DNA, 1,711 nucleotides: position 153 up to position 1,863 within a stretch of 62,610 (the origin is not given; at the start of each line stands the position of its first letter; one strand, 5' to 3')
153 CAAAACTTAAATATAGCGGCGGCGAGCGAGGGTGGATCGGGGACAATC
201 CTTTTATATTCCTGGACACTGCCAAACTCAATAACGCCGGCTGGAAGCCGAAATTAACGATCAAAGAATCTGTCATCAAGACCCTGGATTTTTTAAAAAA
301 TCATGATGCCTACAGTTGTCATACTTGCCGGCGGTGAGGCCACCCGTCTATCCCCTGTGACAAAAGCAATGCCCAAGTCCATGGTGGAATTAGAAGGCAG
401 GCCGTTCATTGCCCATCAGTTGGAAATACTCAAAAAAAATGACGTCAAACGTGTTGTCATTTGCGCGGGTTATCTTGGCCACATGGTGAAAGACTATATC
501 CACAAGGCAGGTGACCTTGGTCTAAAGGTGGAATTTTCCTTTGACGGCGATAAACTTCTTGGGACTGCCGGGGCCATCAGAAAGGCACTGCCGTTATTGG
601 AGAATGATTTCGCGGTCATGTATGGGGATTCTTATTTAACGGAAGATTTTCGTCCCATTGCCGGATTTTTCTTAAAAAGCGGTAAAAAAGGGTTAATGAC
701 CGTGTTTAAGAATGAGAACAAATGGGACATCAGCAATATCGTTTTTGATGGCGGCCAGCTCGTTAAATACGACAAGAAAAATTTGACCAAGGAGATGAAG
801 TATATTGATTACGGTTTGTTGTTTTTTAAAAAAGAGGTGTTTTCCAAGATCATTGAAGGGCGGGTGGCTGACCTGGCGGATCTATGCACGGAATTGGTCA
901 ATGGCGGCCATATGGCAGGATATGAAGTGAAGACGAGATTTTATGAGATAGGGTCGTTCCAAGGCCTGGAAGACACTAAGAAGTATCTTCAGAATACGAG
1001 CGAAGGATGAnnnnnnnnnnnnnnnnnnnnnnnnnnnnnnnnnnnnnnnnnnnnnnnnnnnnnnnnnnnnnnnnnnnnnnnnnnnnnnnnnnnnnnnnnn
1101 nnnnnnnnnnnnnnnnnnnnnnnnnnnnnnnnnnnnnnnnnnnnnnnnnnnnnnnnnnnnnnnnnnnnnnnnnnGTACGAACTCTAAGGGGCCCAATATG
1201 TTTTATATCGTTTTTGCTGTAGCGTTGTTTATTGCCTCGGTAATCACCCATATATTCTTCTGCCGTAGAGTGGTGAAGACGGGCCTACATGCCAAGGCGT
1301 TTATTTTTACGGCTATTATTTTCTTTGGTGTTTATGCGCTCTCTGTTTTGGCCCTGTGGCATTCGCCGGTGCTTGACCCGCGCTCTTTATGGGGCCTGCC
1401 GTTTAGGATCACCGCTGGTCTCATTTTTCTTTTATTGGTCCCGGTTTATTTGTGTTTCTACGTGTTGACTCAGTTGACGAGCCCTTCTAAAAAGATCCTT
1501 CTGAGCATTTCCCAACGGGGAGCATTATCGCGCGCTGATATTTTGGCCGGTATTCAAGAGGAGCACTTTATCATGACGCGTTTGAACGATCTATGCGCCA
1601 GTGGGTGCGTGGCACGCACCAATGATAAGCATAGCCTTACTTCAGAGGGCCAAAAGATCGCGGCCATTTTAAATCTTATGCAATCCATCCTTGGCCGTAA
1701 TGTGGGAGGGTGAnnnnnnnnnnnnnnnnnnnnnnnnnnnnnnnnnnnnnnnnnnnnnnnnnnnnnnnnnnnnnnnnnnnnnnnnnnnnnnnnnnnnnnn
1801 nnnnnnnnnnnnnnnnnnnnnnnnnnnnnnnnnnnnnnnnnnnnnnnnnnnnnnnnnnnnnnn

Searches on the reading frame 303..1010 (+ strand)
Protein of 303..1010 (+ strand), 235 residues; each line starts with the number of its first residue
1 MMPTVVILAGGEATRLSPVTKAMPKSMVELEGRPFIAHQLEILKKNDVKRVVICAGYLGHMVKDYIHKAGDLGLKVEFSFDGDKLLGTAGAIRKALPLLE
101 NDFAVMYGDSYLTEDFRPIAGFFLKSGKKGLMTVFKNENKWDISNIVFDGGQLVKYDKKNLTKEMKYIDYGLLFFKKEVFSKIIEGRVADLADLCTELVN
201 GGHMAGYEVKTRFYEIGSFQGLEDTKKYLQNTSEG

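Call 10: search_protein_families(library=pfam, proteins=[window:303-1010:+], max_evalue=0.001)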
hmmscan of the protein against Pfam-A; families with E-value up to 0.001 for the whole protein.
window:303-1010:+ (235 aa): 2 families
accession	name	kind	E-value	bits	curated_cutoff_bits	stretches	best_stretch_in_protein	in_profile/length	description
PF00483.29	NTP_transferase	-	2.5e-24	86.7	21.2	1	5-229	2-242/245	Nucleotidyl transferase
PF12804.13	NTP_transf_3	-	5e-11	43.5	27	1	5-112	1-98/160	MobA-like NTP transferase domain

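Call 48: search_protein_families(library=ncbifam, proteins=[window:303-1010:+], max_evalue=0.001)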
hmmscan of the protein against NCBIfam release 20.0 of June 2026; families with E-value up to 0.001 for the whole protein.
window:303-1010:+ (235 aa): 31 families (the best 25 are shown)
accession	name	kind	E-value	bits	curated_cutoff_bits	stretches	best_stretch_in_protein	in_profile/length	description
NF045761.1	NAMPUrTaseMurU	equivalog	3.2e-28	99.1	250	1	6-226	4-224/226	N-acetylmuramate alpha-1-phosphate uridylyltransferase MurU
TIGR03992.1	Arch_glmU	subfamily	9e-27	93.9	292.1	1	5-218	3-216/393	bifunctional sugar-1-phosphate nucleotidylyltransferase/acetyltransferase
NF049965.1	GlMnHpPGnyltfHddC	equivalog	5.9e-24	84.9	300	1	5-183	3-175/221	D-glycero-D-manno-heptose 1-phosphate guanosyltransferase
NF052502.1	man1P_GTase_Rv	exception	9.3e-22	77.3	440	1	5-217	3-218/352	mannose-1-phosphate guanylyltransferase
TIGR02623.1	G1P_cyt_trans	equivalog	1.2e-18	67.5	300.25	1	5-67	3-65/255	glucose-1-phosphate cytidylyltransferase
NF041313.1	UDPGP_AglF_Halo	equivalog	1.9e-17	63.5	400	1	5-118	3-114/234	UTP--glucose-1-phosphate uridylyltransferase AglF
TIGR01208.1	rmlA_long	equivalog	9.1e-17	61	320.25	1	6-184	3-183/353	glucose-1-phosphate thymidylyltransferase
NF041173.1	Sug_nt_acttase_Thmprot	equivalog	2e-13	50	600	1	5-183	3-176/405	bifunctional sugar-1-phosphate nucleotidylyltransferase/acetyltransferase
NF045697.1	MurNAcPUrMurU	equivalog_domain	8.7e-13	48.2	370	1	6-105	1-100/229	N-acetylmuramate alpha-1-phosphate uridylyltransferase MurU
NF010933.0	PRK14353.1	equivalog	1e-11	44.1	505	1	4-183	7-187/453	bifunctional UDP-N-acetylglucosamine diphosphorylase/glucosamine-1-phosphate N-acetyltransferase GlmU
TIGR01173.1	glmU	equivalog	2.3e-09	36.6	366.85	1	4-179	2-176/452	bifunctional UDP-N-acetylglucosamine diphosphorylase/glucosamine-1-phosphate N-acetyltransferase GlmU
TIGR01099.1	galU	equivalog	6.7e-08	32.4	326.8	1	5-76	4-75/261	UTP--glucose-1-phosphate uridylyltransferase GalU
NF010934.1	PRK14354.1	equivalog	1.3e-07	30.5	450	1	5-113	2-103/447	bifunctional UDP-N-acetylglucosamine diphosphorylase/glucosamine-1-phosphate N-acetyltransferase GlmU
NF010939.0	PRK14359.1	equivalog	1.8e-07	30.1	592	1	2-224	2-222/430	bifunctional UDP-N-acetylglucosamine diphosphorylase/glucosamine-1-phosphate N-acetyltransferase GlmU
NF006986.0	PRK09451.1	equivalog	4.6e-07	29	725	1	4-113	7-109/456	bifunctional UDP-N-acetylglucosamine diphosphorylase/glucosamine-1-phosphate N-acetyltransferase GlmU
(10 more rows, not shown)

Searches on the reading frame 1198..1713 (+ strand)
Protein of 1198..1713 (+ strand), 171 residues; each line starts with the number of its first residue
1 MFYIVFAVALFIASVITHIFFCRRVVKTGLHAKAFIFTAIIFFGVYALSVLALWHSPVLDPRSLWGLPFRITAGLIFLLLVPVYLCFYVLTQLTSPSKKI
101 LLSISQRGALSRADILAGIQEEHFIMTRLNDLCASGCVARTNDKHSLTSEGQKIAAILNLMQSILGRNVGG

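Call 10: search_protein_families(library=pfam, proteins=[window:1198-1713:+], max_evalue=0.001)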
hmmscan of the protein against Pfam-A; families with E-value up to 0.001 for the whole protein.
window:1198-1713:+ (171 aa): 1 family
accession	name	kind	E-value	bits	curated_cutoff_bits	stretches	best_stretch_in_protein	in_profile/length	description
PF12233.13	p12I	-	0.00057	20.8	25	1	35-107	12-81/99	Human adult T cell leukemia/lymphoma virus protein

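Call 48: search_protein_families(library=ncbifam, proteins=[window:1198-1713:+], max_evalue=0.001)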
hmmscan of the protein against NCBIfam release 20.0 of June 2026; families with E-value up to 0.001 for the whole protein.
window:1198-1713:+ (171 aa): 0 families

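Call 60: search_protein_families(library=pfam, proteins=[window:1198-1713:+], max_evalue=10)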
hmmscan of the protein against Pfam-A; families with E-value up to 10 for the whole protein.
window:1198-1713:+ (171 aa): 4 families
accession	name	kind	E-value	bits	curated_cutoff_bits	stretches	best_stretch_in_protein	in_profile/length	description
PF12233.13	p12I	-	0.00057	20.8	25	1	35-107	12-81/99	Human adult T cell leukemia/lymphoma virus protein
PF03595.22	SLAC1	-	0.015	14.9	27.9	1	3-90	174-264/331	Voltage-dependent anion channel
PF06197.19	DUF998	-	0.14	12.2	30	1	5-81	111-179/184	Protein of unknown function (DUF998)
PF14947.12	HTH_45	-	0.24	11.9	25.5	1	129-162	40-73/77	Winged helix-turn-helix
